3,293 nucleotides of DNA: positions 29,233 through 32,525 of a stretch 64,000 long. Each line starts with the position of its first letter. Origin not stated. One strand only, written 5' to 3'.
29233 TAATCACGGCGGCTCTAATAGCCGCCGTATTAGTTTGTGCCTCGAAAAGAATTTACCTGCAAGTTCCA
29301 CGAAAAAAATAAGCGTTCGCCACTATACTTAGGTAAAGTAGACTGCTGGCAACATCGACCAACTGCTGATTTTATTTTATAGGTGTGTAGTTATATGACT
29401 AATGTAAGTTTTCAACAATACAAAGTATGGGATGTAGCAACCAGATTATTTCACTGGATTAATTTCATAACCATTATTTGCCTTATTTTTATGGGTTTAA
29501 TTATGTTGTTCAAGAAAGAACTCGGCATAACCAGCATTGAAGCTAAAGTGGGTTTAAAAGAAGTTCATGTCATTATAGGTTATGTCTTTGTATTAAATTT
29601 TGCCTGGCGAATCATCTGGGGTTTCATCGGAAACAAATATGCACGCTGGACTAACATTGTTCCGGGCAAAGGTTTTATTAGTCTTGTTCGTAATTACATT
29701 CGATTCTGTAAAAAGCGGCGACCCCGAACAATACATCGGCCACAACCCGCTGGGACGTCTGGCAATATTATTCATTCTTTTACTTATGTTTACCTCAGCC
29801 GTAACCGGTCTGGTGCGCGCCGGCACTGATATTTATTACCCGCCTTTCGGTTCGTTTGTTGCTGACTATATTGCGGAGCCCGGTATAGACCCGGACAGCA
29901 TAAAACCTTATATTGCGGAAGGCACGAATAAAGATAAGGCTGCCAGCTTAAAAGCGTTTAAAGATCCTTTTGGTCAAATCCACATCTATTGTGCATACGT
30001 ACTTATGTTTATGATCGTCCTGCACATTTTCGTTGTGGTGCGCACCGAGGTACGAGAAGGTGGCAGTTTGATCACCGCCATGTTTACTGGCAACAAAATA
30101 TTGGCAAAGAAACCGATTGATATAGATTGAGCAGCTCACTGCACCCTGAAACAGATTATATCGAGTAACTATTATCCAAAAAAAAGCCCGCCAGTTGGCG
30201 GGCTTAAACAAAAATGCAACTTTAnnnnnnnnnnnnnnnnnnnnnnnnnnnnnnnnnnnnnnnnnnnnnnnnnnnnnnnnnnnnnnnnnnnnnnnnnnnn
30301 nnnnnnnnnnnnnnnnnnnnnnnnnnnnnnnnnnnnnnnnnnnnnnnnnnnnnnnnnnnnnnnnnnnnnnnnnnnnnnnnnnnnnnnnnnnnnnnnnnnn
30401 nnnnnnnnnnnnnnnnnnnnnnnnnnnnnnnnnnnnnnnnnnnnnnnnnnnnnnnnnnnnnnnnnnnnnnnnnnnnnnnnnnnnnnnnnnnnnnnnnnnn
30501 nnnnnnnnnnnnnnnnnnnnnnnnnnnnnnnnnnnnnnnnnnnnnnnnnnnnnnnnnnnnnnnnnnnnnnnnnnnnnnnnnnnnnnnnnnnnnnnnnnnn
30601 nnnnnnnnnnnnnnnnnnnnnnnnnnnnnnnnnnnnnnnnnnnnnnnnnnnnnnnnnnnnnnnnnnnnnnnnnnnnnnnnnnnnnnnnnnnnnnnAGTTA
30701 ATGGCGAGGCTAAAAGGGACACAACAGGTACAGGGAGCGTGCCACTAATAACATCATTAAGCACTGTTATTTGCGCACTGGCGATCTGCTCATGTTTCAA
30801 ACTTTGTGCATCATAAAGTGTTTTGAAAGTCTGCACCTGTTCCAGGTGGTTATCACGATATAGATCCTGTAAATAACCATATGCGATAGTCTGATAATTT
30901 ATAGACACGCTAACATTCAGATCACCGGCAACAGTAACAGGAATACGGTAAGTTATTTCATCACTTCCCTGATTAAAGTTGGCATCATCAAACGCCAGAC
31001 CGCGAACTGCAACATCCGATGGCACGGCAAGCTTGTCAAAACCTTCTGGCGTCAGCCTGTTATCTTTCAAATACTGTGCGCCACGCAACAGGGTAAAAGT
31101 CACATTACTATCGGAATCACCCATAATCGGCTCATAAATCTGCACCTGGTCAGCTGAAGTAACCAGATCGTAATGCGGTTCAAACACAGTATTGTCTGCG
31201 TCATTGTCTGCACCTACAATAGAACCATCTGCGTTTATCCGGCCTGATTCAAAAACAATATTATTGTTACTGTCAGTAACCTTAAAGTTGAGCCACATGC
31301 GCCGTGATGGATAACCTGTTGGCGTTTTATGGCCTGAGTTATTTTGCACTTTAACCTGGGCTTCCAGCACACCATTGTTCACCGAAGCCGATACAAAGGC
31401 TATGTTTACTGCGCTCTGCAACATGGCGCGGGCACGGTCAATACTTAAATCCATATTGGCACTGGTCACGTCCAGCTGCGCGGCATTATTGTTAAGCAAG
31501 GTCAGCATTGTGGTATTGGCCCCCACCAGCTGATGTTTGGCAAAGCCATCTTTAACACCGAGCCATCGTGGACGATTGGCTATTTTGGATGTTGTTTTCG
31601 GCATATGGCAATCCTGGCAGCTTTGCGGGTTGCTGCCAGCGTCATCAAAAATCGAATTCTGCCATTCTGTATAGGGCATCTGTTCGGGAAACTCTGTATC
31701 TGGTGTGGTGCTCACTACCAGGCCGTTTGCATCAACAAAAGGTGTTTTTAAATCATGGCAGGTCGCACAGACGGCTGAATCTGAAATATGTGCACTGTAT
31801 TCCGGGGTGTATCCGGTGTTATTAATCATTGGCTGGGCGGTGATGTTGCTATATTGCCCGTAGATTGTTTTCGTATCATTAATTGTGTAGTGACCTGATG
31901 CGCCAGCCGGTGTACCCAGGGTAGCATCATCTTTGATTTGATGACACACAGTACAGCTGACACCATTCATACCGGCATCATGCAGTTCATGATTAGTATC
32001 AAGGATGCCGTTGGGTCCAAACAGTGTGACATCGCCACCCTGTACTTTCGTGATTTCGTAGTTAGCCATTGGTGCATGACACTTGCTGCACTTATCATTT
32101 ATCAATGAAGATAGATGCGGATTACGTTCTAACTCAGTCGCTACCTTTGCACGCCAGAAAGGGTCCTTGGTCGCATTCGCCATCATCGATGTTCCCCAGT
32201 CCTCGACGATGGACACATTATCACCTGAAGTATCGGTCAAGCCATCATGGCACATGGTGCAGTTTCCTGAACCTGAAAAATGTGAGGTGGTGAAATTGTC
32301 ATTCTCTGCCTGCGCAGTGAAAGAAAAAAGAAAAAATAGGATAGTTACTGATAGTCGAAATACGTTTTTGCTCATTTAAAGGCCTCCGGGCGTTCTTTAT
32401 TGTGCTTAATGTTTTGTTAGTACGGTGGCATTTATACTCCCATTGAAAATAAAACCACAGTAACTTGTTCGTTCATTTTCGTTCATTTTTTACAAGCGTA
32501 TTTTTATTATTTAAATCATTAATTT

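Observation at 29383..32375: Cytochrome b561 (frameshifted) convergent with a secreted pentaheme cytochrome carrying Ig-like repeats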

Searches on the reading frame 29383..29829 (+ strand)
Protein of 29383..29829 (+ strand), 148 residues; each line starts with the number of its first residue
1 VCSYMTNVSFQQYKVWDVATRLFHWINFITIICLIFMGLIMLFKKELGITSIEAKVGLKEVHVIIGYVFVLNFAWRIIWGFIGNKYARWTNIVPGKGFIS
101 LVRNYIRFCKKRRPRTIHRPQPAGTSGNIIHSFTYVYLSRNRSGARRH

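Call 3: search_protein_families(library=pfam, proteins=[window:29383-29829:+], max_evalue=0.01)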
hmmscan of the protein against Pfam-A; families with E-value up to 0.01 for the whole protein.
window:29383-29829:+ (148 aa): 1 family
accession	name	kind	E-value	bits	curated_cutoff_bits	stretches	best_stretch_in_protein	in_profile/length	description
PF01292.26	Ni_hydr_CYTB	-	5.3e-15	56.1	30.1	1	15-136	1-109/179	Prokaryotic cytochrome b561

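Call 4: search_protein_families(library=ncbifam, proteins=[window:29383-29829:+], max_evalue=0.01)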
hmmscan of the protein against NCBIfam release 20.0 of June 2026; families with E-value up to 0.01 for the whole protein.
window:29383-29829:+ (148 aa): 4 families
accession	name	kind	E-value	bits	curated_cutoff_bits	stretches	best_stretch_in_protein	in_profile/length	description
TIGR02125.1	CytB-hydogenase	equivalog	1e-09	38.2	121.5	1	15-121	2-116/212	Ni/Fe-hydrogenase, b-type cytochrome subunit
NF007551.0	PRK10171.1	equivalog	2.3e-06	27.4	442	1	13-111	11-118/235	Ni/Fe-hydrogenase b-type cytochrome subunit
TIGR01583.1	formate-DH-gamm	equivalog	0.00011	22.3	115.85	1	15-75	4-65/204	formate dehydrogenase subunit gamma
NF011582.1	PRK15006.1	equivalog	0.0066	16.1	204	1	15-76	58-115/248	thiosulfate reductase cytochrome B subunit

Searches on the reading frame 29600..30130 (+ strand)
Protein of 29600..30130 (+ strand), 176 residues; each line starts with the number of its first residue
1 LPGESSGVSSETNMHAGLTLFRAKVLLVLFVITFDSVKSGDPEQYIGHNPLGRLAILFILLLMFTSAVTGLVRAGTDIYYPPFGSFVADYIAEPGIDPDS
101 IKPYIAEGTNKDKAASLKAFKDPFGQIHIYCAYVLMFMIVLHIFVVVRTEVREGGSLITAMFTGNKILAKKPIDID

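Call 3: search_protein_families(library=pfam, proteins=[window:29600-30130:+], max_evalue=0.01)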
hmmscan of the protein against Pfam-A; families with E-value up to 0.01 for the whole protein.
window:29600-30130:+ (176 aa): 2 families
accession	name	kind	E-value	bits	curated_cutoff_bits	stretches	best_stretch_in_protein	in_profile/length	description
PF01292.26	Ni_hydr_CYTB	-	1.3e-13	51.6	30.1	1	33-164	80-179/179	Prokaryotic cytochrome b561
PF14358.11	DUF4405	-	0.0048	17.8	26.7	1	120-144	39-63/66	Domain of unknown function (DUF4405)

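Call 4: search_protein_families(library=ncbifam, proteins=[window:29600-30130:+], max_evalue=0.01)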
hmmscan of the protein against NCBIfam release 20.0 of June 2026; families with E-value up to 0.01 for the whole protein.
window:29600-30130:+ (176 aa): 2 families
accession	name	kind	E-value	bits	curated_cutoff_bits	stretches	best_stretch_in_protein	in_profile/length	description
TIGR02125.1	CytB-hydogenase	equivalog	3.9e-08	33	121.5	1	126-167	168-209/212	Ni/Fe-hydrogenase, b-type cytochrome subunit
NF003831.1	PRK05419.1-2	equivalog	0.0059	16.1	130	0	19-63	16-61/212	protein-methionine-sulfoxide reductase heme-binding subunit MsrQ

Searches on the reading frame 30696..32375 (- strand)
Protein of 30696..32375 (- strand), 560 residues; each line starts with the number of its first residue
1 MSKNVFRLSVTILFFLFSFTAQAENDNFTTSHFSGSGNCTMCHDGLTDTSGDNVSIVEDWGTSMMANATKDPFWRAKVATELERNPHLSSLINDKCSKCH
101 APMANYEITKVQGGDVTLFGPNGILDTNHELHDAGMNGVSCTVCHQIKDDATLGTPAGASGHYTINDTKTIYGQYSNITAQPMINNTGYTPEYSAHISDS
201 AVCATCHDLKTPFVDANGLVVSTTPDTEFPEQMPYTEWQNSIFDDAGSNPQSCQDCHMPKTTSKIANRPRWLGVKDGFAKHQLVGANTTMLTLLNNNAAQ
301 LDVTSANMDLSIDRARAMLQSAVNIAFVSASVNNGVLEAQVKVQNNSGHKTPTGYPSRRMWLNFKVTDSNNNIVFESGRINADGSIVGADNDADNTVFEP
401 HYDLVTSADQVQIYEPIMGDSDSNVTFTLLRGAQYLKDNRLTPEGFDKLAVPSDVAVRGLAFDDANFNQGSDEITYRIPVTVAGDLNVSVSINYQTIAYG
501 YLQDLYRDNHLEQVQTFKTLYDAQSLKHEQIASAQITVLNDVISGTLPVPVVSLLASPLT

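Call 28: search_protein_representatives(protein=window:30696-32375:-)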
Query: 560 residues. Proteins with E-value up to 0.001 (for the whole library): 3326; up to 1e-10: 1971; up to 1e-30: 686. The best 150 are listed.
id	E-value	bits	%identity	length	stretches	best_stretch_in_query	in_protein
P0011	0.0e+00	1101.3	85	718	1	1-560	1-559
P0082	9.7e-294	991.3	86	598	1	64-560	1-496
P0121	1.4e-182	624.5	56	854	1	11-532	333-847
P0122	1.1e-169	581.9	51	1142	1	25-539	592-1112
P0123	1.2e-168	578.4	50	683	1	13-538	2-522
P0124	1.3e-162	558.5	50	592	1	15-539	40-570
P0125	4.9e-160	550.0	50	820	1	22-536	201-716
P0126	7.1e-150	516.5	46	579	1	27-538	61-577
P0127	1.7e-146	505.3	47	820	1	16-538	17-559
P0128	1.3e-145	502.5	48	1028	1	24-541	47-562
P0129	6.3e-144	496.9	46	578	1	17-535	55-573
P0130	1.0e-142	492.9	47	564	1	26-535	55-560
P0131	1.9e-142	492.0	43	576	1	23-534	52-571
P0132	2.1e-140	485.2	45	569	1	26-538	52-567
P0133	7.9e-139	480.0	45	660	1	24-519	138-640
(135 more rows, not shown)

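Call 70: search_protein_families(library=pfam, alignment_id=A6, max_evalue=0.0001)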
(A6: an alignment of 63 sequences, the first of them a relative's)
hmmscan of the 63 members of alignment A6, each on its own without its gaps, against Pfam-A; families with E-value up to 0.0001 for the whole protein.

A. member 1, P0121 (854 aa): 3 families
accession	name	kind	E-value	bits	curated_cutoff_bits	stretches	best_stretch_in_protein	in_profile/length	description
PF22113.1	Mtrc-MtrF_II-IV_dom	-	1.6e-08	34.7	30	0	353-467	77-166/176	Outer membrane cytochrome MtrC/MtrF-like, domains II/IV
PF14522.11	Cytochrome_C7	-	1.4e-05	25.3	24.8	0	515-572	37-66/67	Cytochrome c7 and related cytochrome c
PF14537.11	Cytochrom_c3_2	-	5.7e-05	23.9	25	0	410-466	22-66/79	Cytochrome c3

B. families by the number of members that match (of 63 scanned): 26 families (the first 25 are shown)
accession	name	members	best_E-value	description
PF22113.1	Mtrc-MtrF_II-IV_dom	53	2.7e-10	Outer membrane cytochrome MtrC/MtrF-like, domains II/IV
PF14522.11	Cytochrome_C7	48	1.2e-08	Cytochrome c7 and related cytochrome c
PF14537.11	Cytochrom_c3_2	18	2.2e-08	Cytochrome c3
PF18962.6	Por_Secre_tail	17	8.8e-10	Secretion system C-terminal sorting domain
PF13442.11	Cytochrome_CBB3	12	1.1e-14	Cytochrome C oxidase, cbb3-type, subunit III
PF09699.15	Paired_CXXCH_1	8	5.7e-06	Doubled CXXCH motif (Paired_CXXCH_1)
PF02335.20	Cytochrom_C552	5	1.7e-07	Cytochrome c552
PF13860.13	FlgD_ig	4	7.7e-08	FlgD Ig-like domain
PF07995.17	GSDH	2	2.8e-38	Glucose / Sorbosone dehydrogenase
PF00034.26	Cytochrom_C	2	1e-11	Cytochrome c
PF13435.11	Cytochrome_C554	2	4.4e-07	Cytochrome c554 and c-prime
PF01925.25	TauE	1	2.3e-27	Sulfite exporter TauE/SafE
PF00754.31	F5_F8_type_C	1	2.1e-22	F5/8 type C domain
PF22352.2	K319L-like_PKD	1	1e-21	K319L-like, PKD domain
PF22633.2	F5_F8_type_C_2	1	1.4e-21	NedA-like, galactose-binding domain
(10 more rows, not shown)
